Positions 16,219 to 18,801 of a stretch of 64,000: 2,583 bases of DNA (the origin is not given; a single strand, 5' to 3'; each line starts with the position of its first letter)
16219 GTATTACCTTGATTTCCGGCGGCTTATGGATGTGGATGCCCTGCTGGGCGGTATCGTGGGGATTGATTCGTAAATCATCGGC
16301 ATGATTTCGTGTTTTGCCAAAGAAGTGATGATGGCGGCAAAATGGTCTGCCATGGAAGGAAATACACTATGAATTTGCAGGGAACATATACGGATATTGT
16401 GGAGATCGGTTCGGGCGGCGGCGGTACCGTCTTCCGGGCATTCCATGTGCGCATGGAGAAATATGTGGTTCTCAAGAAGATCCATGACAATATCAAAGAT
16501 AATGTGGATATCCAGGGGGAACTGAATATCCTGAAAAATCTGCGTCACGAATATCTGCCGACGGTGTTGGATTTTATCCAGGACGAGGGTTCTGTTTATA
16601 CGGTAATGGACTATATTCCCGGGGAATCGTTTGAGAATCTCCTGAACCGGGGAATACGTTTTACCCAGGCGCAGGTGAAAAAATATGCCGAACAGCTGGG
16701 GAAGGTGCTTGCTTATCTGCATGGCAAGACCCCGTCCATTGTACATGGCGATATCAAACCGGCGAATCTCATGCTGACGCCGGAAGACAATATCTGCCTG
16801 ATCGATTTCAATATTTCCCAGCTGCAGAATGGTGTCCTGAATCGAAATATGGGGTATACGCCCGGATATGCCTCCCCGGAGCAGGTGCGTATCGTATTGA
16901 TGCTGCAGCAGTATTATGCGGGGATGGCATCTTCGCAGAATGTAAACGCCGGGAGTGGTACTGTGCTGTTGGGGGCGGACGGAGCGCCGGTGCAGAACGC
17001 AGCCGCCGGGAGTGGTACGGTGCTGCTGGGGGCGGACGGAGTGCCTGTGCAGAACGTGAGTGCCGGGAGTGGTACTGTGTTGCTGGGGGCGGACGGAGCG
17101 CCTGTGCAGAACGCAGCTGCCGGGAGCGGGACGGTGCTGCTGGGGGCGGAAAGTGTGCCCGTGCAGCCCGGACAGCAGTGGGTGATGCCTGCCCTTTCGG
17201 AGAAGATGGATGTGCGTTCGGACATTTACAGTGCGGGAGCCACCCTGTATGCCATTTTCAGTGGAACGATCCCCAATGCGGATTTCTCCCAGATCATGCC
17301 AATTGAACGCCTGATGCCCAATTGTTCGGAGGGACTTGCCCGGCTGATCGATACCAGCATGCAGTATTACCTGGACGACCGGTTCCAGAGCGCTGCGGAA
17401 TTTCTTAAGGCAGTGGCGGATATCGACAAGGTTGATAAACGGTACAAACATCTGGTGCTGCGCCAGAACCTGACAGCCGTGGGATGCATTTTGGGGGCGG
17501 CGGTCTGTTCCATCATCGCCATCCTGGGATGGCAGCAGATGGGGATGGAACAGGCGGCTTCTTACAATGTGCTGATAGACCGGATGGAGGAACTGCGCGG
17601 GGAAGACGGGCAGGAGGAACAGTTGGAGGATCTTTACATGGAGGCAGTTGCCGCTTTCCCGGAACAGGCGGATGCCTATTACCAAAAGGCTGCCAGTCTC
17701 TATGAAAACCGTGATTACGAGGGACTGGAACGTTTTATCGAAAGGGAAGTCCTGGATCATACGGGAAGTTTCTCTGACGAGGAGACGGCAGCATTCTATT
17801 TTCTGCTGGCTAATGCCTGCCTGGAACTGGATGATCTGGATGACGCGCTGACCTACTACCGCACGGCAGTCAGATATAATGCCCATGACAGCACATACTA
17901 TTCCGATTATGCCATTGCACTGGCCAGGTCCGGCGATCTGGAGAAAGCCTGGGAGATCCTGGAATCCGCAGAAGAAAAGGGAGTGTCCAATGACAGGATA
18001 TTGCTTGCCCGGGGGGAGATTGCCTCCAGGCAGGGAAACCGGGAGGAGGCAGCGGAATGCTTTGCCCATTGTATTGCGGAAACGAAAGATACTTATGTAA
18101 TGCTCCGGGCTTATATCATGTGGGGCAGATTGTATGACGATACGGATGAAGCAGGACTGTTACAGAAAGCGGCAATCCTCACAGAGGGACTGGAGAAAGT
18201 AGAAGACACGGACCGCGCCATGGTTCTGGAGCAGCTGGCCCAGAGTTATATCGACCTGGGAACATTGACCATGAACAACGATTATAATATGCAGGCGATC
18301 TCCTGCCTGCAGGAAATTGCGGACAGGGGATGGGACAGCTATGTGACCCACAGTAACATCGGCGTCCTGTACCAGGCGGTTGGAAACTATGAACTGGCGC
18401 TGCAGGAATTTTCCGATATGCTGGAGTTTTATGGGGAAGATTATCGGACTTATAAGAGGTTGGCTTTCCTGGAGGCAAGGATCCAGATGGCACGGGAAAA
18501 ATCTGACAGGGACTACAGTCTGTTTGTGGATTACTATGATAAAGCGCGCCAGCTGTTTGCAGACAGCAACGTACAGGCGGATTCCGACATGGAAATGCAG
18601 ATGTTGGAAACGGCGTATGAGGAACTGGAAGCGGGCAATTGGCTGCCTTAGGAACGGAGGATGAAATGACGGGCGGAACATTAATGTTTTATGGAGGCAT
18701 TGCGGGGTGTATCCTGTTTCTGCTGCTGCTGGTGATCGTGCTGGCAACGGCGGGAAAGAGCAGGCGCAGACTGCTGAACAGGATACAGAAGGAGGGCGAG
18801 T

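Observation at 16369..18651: Catalytically intact kinase with EssB-like topology directly upstream of essC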

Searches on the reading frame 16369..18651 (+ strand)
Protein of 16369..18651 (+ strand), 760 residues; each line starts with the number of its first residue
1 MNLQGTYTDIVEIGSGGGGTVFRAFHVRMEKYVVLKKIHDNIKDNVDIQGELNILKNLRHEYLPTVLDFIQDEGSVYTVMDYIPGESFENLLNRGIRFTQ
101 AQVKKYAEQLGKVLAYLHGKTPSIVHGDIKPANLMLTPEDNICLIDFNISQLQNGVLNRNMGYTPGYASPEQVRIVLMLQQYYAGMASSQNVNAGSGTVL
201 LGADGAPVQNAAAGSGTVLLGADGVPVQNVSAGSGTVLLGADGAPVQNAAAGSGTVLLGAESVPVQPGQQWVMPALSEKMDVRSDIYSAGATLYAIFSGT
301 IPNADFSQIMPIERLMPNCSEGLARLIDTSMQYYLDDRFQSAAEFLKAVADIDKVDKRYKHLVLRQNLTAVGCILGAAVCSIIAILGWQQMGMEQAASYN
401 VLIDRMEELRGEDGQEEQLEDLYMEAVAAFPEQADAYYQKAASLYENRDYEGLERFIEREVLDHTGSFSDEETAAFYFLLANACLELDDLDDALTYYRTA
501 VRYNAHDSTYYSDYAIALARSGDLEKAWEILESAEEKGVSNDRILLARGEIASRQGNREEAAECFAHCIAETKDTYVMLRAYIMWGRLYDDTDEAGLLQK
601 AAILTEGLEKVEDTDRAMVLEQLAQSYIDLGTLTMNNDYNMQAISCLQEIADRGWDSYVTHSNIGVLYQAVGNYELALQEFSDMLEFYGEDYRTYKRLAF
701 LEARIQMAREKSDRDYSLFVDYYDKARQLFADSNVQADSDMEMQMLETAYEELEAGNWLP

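Call 8: search_protein_families(library=pfam, proteins=[window:16369-18651:+], max_evalue=0.01)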
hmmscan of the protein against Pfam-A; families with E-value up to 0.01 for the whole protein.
window:16369-18651:+ (760 aa): 21 families
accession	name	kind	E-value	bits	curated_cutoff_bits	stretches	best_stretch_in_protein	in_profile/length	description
PF00069.31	Pkinase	-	8.6e-36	124.1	31.7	1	7-173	1-169/263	Protein kinase domain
PF07714.23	PK_Tyr_Ser-Thr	-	1e-16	61.5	23.1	1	12-153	6-152/258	Protein tyrosine and serine/threonine kinase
PF01636.29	APH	-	2.8e-11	44.1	23.2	2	18-118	7-108/239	Phosphotransferase enzyme family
PF07719.23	TPR_2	-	4.6e-11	42.4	27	1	474-504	1-31/34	Tetratricopeptide repeat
PF13428.12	TPR_14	-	8.9e-11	41.8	23.5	0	513-550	6-43/44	Tetratricopeptide repeat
PF00515.34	TPR_1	-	7.7e-09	35.4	27.8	1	474-504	1-31/34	Tetratricopeptide repeat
PF13424.12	TPR_12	-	1.4e-07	32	30.1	1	433-502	2-73/77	Tetratricopeptide repeat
PF13181.12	TPR_8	-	2.7e-07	30.7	25.7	1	475-505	2-32/34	Tetratricopeptide repeat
PF13431.12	TPR_17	-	3.1e-07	30.6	24.4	0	422-451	1-30/34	Tetratricopeptide repeat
PF23914.1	TPR_CcmH_CycH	-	1.5e-06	28.6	42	1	477-567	53-146/158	Cytochrome c-type biogenesis protein H TPR domain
PF13432.12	TPR_16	-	2.8e-06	28.1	32.7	1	479-535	2-58/65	Tetratricopeptide repeat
PF07721.20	TPR_4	-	1.8e-05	25.4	27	0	475-495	2-22/26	Tetratricopeptide repeat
PF13429.12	TPR_15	-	3.7e-05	23.7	26.2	1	407-530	153-270/280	Tetratricopeptide repeat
PF13371.12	TPR_9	-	0.0001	22.6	35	0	483-533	4-54/73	Tetratricopeptide repeat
PF14559.12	TPR_19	-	0.00014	22.5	25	0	473-511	24-62/68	Tetratricopeptide repeat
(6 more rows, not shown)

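Call 11: search_protein_families(library=ncbifam, proteins=[window:16369-18651:+], max_evalue=0.1)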
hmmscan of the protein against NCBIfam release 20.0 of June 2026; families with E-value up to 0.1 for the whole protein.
window:16369-18651:+ (760 aa): 30 families (the best 25 are shown)
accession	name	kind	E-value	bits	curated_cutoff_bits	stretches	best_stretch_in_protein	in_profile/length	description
NF033483.0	PknB_PASTA_kin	equivalog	9.5e-29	100.8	450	2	3-174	5-181/563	Stk1 family PASTA domain-containing Ser/Thr kinase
NF047741.1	antiphage_MADS6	equivalog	8.7e-27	93.9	460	2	10-120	500-610/612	methylation-associated defense system protein kinase MAD6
NF038150.1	lanthi_synth_IV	equivalog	6.8e-21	74.3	650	1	18-174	202-368/851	class IV lanthionine synthetase LanL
NF038151.1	lanthi_synth_III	equivalog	6.1e-14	51.4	575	1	18-173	234-405/833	class III lanthionine synthetase LanKC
NF033442.0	BREX_PglW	equivalog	1e-13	49.9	990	2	17-154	521-664/1391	BREX system serine/threonine kinase PglW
NF052427.1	StpK7MSMEG_1200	equivalog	3.2e-12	45.7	900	1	5-151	7-156/601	serine/threonine protein kinase StpK7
TIGR03724.2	arch_bud32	equivalog_domain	2e-10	40.5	125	1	28-156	21-137/193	KEOPS complex kinase/ATPase Bud32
NF009651.0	PRK13184.1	equivalog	1.1e-08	33.6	839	1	7-151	4-161/932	serine/threonine-protein kinase PknD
NF011460.0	PRK14879.1-1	equivalog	1.2e-08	34.3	199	1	37-152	48-159/232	Kae1-associated kinase Bud32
NF040959.1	MamA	equivalog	1.6e-08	34.2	200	3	475-570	72-167/204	magnetosome protein MamA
NF011463.0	PRK14879.1-4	equivalog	1.7e-08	34.2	188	1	78-155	95-165/237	Kae1-associated kinase Bud32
TIGR02917.1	PEP_TPR_lipo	equivalog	7.4e-08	30.7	312.2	1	463-574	111-225/899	XrtA/PEP-CTERM system TPR-repeat protein PrsT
NF011462.0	PRK14879.1-3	equivalog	1.1e-07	31.8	174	1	27-156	21-134/192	Kae1-associated kinase Bud32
NF053615.1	SerThrKinAfsKStmc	equivalog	4.8e-07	28.8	1300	1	77-174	88-185/809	protein serine/threonine kinase AfsK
NF011461.0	PRK14879.1-2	equivalog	5.7e-07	29.5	372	1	38-150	40-146/225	Kae1-associated kinase Bud32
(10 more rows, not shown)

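Call 13: find_homologous_proteins(query=window:16369-18651:+, max_evalue=1e-10)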
Query window:16369-18651:+ (760 aa): 1857 proteins with E <= 1e-10 among 8000 candidates; the best 120 are listed.
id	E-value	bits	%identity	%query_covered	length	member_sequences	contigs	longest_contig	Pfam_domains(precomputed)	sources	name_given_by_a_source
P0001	0.0e+0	1705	100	100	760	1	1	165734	PF13431.13,PF23914.2,PF13428.13,PF07721.21,PF07714.24,PF00069.32,PF00515.35,PF13424.13,PF13432.13,PF13181.13,PF07719.24,PF01636.30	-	-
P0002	0.0e+0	1188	71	100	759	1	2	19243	PF13431.13,PF23914.2,PF13176.13,PF13428.13,PF13374.13,PF07721.21,PF14559.13,PF07714.24,PF00069.32,PF13371.13,PF00515.35,PF13424.13,PF13432.13,PF13181.13,PF07719.24,PF01636.30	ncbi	-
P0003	0.0e+0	1138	69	100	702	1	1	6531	PF13431.13,PF23914.2,PF13176.13,PF13428.13,PF07721.21,PF07714.24,PF00069.32,PF00515.35,PF13424.13,PF13432.13,PF13429.13,PF13181.13,PF07719.24,PF01636.30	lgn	-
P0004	1.3e-289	981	62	100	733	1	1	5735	PF14559.13,PF07714.24,PF13431.13,PF00069.32,PF23914.2,PF13432.13,PF13428.13,PF13429.13,PF07719.24,PF01636.30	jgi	-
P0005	3.1e-286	970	59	100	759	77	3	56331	PF13431.13,PF23914.2,PF13176.13,PF13428.13,PF25064.2,PF14559.13,PF07714.24,PF00069.32,PF13371.13,PF00515.35,PF13424.13,PF13432.13,PF13429.13,PF13181.13,PF07719.24,PF01636.30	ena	-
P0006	8.4e-283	958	61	64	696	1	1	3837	PF13431.13,PF23914.2,PF13176.13,PF13428.13,PF07721.21,PF14559.13,PF07714.24,PF00069.32,PF00515.35,PF13424.13,PF13432.13,PF13181.13,PF07719.24,PF01636.30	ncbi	-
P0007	9.0e-282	955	58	100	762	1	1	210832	PF13431.13,PF13428.13,PF14559.13,PF07714.24,PF00069.32,PF13371.13,PF00515.35,PF13424.13,PF13432.13,PF13181.13,PF07719.24,PF01636.30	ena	-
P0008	3.2e-281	953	59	100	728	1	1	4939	PF07714.24,PF13431.13,PF00069.32,PF00515.35,PF13424.13,PF13432.13,PF13428.13,PF13181.13,PF07719.24,PF01636.30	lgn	-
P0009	1.9e-280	950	58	100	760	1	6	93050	PF13431.13,PF13428.13,PF14559.13,PF07714.24,PF00069.32,PF13371.13,PF00515.35,PF13424.13,PF13432.13,PF13181.13,PF07719.24,PF01636.30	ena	-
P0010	9.6e-279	945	57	100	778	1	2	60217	PF13431.13,PF23914.2,PF13176.13,PF13428.13,PF25064.2,PF14559.13,PF07714.24,PF00069.32,PF13371.13,PF00515.35,PF13424.13,PF13432.13,PF13429.13,PF13181.13,PF07719.24,PF01636.30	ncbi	-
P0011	6.7e-277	939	58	100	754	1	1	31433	PF14559.13,PF07714.24,PF13431.13,PF00069.32,PF13371.13,PF13424.13,PF13432.13,PF13428.13,PF13181.13,PF07719.24,PF01636.30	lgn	-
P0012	8.0e-277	938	58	100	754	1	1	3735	PF13431.13,PF13428.13,PF14559.13,PF07714.24,PF00069.32,PF13371.13,PF00515.35,PF13424.13,PF13432.13,PF13181.13,PF07719.24,PF01636.30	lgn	-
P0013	8.8e-277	938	58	100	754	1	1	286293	PF14559.13,PF07714.24,PF13431.13,PF00069.32,PF13371.13,PF00515.35,PF13424.13,PF13428.13,PF13181.13,PF07719.24,PF01636.30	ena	-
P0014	9.5e-277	938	58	100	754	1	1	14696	PF13431.13,PF13428.13,PF14559.13,PF07714.24,PF00069.32,PF13371.13,PF00515.35,PF13424.13,PF13432.13,PF13181.13,PF07719.24,PF01636.30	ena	-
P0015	1.0e-275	935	58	100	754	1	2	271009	PF13431.13,PF13428.13,PF14559.13,PF07714.24,PF00069.32,PF13371.13,PF00515.35,PF13424.13,PF13432.13,PF13181.13,PF07719.24,PF01636.30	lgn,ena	-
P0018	1.7e-275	934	58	100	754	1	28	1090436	PF13431.13,PF13428.13,PF14559.13,PF07714.24,PF00069.32,PF13371.13,PF00515.35,PF13424.13,PF13432.13,PF13181.13,PF07719.24,PF01636.30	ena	-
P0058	4.7e-270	916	57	100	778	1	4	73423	PF13431.13,PF23914.2,PF13176.13,PF13428.13,PF14559.13,PF07714.24,PF00069.32,PF13371.13,PF00515.35,PF13424.13,PF13432.13,PF13181.13,PF07719.24,PF01636.30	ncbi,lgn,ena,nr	ncbi:MAG: protein kinase [Lachnospiraceae bacterium]|nr:protein kinase [Lachnospiraceae bacterium]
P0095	6.2e-233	793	53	100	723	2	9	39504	PF07714.24,PF00069.32,PF13424.13,PF13428.13,PF13181.13,PF01636.30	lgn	-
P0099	7.4e-227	773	51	64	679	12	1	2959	PF13431.13,PF23914.2,PF13414.13,PF13176.13,PF12569.15,PF13428.13,PF07721.21,PF14559.13,PF07714.24,PF00069.32,PF13371.13,PF00515.35,PF13424.13,PF13432.13,PF13181.13,PF07719.24,PF01636.30,PF13174.13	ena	-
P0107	1.4e-208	713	47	100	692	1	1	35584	PF14559.13,PF07714.24,PF13431.13,PF00069.32,PF13424.13,PF13428.13,PF13181.13,PF07719.24,PF01636.30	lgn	-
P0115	1.1e-169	584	38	63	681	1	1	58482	PF14559.13,PF07714.24,PF00069.32,PF01636.30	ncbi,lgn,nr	ncbi:MAG: protein kinase [Lachnospiraceae bacterium]|nr:protein kinase [Lachnospiraceae bacterium]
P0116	1.1e-168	581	39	97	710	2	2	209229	PF07714.24,PF00069.32,PF23914.2,PF13371.13,PF00515.35,PF13424.13,PF13432.13,PF13428.13,PF13181.13,PF07719.24,PF01636.30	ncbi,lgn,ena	-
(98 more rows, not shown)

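Call 14: find_encoding_contigs(protein=P0116, flank=10000, max_places=2)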
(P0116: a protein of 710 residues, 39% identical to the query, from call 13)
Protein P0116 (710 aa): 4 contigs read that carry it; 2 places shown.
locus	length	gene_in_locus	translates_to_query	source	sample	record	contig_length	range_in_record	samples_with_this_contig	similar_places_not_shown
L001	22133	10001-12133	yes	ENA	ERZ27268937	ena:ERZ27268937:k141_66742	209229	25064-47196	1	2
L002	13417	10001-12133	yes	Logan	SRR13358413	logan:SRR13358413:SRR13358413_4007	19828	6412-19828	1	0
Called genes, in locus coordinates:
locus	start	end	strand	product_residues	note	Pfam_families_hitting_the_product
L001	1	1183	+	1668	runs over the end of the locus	PF00498:FHA, PF01580:FtsK_SpoIIIE, PF13401:AAA_22 (faint), PF01580:FtsK_SpoIIIE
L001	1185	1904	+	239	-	PF04397:LytTR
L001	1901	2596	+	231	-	-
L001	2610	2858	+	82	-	PF08817:YukD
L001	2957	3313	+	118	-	-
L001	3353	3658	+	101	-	PF06013:WXG100 (weak)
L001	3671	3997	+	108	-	PF06013:WXG100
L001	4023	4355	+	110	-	-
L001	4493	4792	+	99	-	PF06013:WXG100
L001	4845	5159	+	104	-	PF06013:WXG100, PF00823:PPE (weak)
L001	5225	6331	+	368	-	-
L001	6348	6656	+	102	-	PF13780:DUF4176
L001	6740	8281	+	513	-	PF13519:VWA_2, PF15102:TMEM154 (weak), PF16697:Yop-YscD_cpl, PF00498:FHA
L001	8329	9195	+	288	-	PF13414:TPR_11 (faint)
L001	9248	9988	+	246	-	PF13672:PP2C_2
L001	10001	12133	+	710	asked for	PF00069:Pkinase, PF01636:APH (faint), PF07714:PK_Tyr_Ser-Thr, PF00515:TPR_1 (faint), PF07719:TPR_2 (faint), PF13181:TPR_8 (faint), PF13424:TPR_12 (faint), PF13428:TPR_14 (faint), +3 more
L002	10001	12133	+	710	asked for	PF00069:Pkinase, PF01636:APH (faint), PF07714:PK_Tyr_Ser-Thr, PF00515:TPR_1 (faint), PF07719:TPR_2 (faint), PF13181:TPR_8 (faint), PF13424:TPR_12 (faint), PF13428:TPR_14 (faint), +3 more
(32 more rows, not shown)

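Call 15: find_encoding_contigs(protein=P0115, flank=10000, max_places=2)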
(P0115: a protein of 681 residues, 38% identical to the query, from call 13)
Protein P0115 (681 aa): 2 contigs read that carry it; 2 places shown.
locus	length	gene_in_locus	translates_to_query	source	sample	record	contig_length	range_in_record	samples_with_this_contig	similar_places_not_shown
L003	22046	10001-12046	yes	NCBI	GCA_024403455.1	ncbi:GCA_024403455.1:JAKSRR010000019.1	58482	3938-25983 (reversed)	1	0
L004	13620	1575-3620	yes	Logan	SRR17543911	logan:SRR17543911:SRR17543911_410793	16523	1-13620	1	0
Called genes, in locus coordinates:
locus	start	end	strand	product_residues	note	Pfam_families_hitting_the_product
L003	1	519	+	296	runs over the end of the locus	PF12997:DUF3881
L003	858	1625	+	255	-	PF17774:YlmH_RBD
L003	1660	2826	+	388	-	PF13524:Glyco_trans_1_2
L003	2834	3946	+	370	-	PF04055:Radical_SAM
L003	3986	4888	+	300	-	PF01531:Glyco_transf_11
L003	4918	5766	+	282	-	PF02579:Nitro_FeMo-Co, PF00254:FKBP_C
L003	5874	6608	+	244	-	PF01553:Acyltransferase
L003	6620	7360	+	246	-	PF12893:Lumazine_bd_2 (faint)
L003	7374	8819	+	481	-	PF03976:PPK2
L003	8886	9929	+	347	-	PF27117:FliB_C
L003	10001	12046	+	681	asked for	PF00069:Pkinase, PF01636:APH (weak), PF07714:PK_Tyr_Ser-Thr, PF14559:TPR_19 (faint)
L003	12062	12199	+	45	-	-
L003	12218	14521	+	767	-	PF00232:Glyco_hydro_1, PF20511:PMI_typeI_cat, PF21621:MPI_cupin_dom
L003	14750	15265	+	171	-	PF01478:Peptidase_A24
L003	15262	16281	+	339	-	-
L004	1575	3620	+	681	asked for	PF00069:Pkinase, PF01636:APH (weak), PF07714:PK_Tyr_Ser-Thr, PF14559:TPR_19 (faint)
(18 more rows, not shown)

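Call 16: find_encoding_contigs(protein=P0018, flank=10000, max_places=2)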
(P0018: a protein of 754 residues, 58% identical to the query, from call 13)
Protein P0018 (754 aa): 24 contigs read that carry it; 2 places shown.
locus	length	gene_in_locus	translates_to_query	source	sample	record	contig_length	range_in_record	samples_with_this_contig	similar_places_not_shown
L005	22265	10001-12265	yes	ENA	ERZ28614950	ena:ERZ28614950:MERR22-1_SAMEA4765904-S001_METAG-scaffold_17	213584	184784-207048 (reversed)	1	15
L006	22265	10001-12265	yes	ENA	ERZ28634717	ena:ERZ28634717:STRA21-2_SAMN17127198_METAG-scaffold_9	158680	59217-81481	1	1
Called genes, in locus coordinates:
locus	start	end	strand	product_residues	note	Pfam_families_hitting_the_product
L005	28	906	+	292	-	PF00528:BPD_transp_1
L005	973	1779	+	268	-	PF00528:BPD_transp_1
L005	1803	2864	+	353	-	PF01547:SBP_bac_1, PF13531:SBP_bac_11, PF13416:SBP_bac_8, PF13343:SBP_bac_6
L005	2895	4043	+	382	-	PF02423:OCD_Mu_crystall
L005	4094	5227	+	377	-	PF02423:OCD_Mu_crystall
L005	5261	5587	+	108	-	PF13510:Fer2_4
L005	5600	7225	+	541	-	PF00890:FAD_binding_2, PF01266:DAO, PF01946:Thi4 (weak), PF03486:HI0933_like, PF07992:Pyr_redox_2, PF12831:FAD_oxidored, PF13450:NAD_binding_8, PF13738:Pyr_redox_3 (weak), +3 more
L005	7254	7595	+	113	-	PF17806:SO_alpha_A3, PF04324:Fer2_BFD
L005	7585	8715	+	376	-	PF01266:DAO, PF07992:Pyr_redox_2 (faint), PF13450:NAD_binding_8 (weak)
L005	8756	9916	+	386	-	PF00465:Fe-ADH, PF13685:Fe-ADH_2 (weak), PF25137:ADH_Fe_C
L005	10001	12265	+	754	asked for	PF00069:Pkinase, PF01636:APH (faint), PF07714:PK_Tyr_Ser-Thr, PF13431:TPR_17 (faint), PF13371:TPR_9 (faint), PF07719:TPR_2 (faint), PF14559:TPR_19 (weak), PF13424:TPR_12 (weak), +4 more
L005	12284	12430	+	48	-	-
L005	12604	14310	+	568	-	PF13240:Zn_Ribbon_1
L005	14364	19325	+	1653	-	PF16697:Yop-YscD_cpl (faint), PF00498:FHA, PF01935:DUF87 (faint), PF01580:FtsK_SpoIIIE, PF05872:HerA_C (faint), PF13401:AAA_22 (faint), PF01580:FtsK_SpoIIIE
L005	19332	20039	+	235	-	PF04397:LytTR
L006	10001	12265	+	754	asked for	PF00069:Pkinase, PF01636:APH (faint), PF07714:PK_Tyr_Ser-Thr, PF13431:TPR_17 (faint), PF13371:TPR_9 (faint), PF07719:TPR_2 (faint), PF14559:TPR_19 (weak), PF13424:TPR_12 (weak), +4 more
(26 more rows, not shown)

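Call 35: find_related_loci(query=A1, collection=genome_contigs, flank=10000)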
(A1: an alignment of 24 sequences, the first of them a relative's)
Query A1 (760 aa) in genome_contigs; peptide patterns used: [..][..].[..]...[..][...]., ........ (x = any residue, [..] = any of these).
600 stretches matched a pattern (row limit reached: there are more); 507 encode a relative of the query (tblastn E <= 1e-3); the best 80 are kept; 80 distinct loci.
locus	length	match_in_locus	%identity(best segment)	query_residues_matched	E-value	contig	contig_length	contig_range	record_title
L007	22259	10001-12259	58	1-759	0e+0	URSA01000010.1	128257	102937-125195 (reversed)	uncultured Lachnospiraceae bacterium isolate UMGS1297 genome assembly, contig: NODE_57_length_128257_cov_33.603821, whol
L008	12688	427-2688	54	1-759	0e+0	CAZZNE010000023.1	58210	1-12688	MAG TPA_asm: uncultured Clostridium sp. isolate SRP199465_co1_706 genome assembly, contig: NODE_1006_length_58210_cov_51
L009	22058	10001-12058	39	22-759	3e-162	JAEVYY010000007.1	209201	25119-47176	MAG: Bacillota bacterium isolate OH_PBB_150 k127_556492, whole genome shotgun sequence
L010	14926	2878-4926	53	1-759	1e-159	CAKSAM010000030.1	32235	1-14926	MAG: uncultured Acetatifactor sp. isolate REFINED_METABAT215_TOP10_CONTIGS_1500_ASSEMBLY_K77_MERGED__Hadza_MoBio_hadza-I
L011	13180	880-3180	39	3-759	9e-157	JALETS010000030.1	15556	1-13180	MAG: Lachnospiraceae bacterium isolate SUG327 k141_3257278, whole genome shotgun sequence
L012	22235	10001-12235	37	20-759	1e-142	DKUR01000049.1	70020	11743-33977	MAG TPA_asm: Lachnospiraceae bacterium UBA7199 UBA7199_contig_913, whole genome shotgun sequence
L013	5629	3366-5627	35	3-718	1e-136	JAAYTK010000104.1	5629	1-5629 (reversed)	MAG: Clostridiales bacterium isolate AS24abBPME_146 101867_AS24, whole genome shotgun sequence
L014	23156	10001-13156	34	3-759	3e-135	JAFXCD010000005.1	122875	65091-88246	MAG: Lachnospiraceae bacterium isolate RGIG6281 Sheep_Rectum-3__c289, whole genome shotgun sequence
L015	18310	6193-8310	37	3-759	5e-147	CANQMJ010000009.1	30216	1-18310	MAG: uncultured Clostridia bacterium isolate Lapin-014__bin21 genome assembly, contig: Lapin-014__NODE_1156_length_30216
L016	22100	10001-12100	36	3-759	9e-121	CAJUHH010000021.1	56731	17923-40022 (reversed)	MAG TPA_asm: uncultured Lachnospiraceae bacterium isolate MGBC132469 genome assembly, contig: MGBC132469.21, whole genom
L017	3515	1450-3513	32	3-740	2e-102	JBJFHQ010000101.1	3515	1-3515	MAG: Oscillospiraceae bacterium isolate PUUB57_bin.035 NODE_18895_length_3515_cov_3.910983, whole genome shotgun sequenc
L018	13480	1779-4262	38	2-759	1e-93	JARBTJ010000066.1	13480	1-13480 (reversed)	MAG: Herbinix sp. isolate L_E1_T20_C_bin.116 scaffold_6499, whole genome shotgun sequence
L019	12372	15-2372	35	2-759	5e-134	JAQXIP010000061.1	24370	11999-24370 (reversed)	MAG: Clostridiales bacterium isolate SUG1228 k141_1534269, whole genome shotgun sequence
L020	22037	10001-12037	51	1-759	2e-136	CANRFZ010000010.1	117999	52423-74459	MAG: uncultured Lachnospiraceae bacterium isolate Lapin-023__bin26 genome assembly, contig: Lapin-023__NODE_191_length_1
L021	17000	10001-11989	34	3-759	3e-79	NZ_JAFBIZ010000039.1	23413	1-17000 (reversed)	Faecalicatena contorta strain ET51 Prase_4_NODE_39_length_23413_cov_35.1264, whole genome shotgun sequence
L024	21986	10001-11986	35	3-759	4e-75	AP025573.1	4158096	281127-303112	Lachnospiraceae bacterium CE91-St61 DNA, complete genome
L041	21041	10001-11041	34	3-391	7e-53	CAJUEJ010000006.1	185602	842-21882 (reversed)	MAG TPA_asm: uncultured Hungatella sp. isolate MGBC130490 genome assembly, contig: MGBC130490.6, whole genome shotgun se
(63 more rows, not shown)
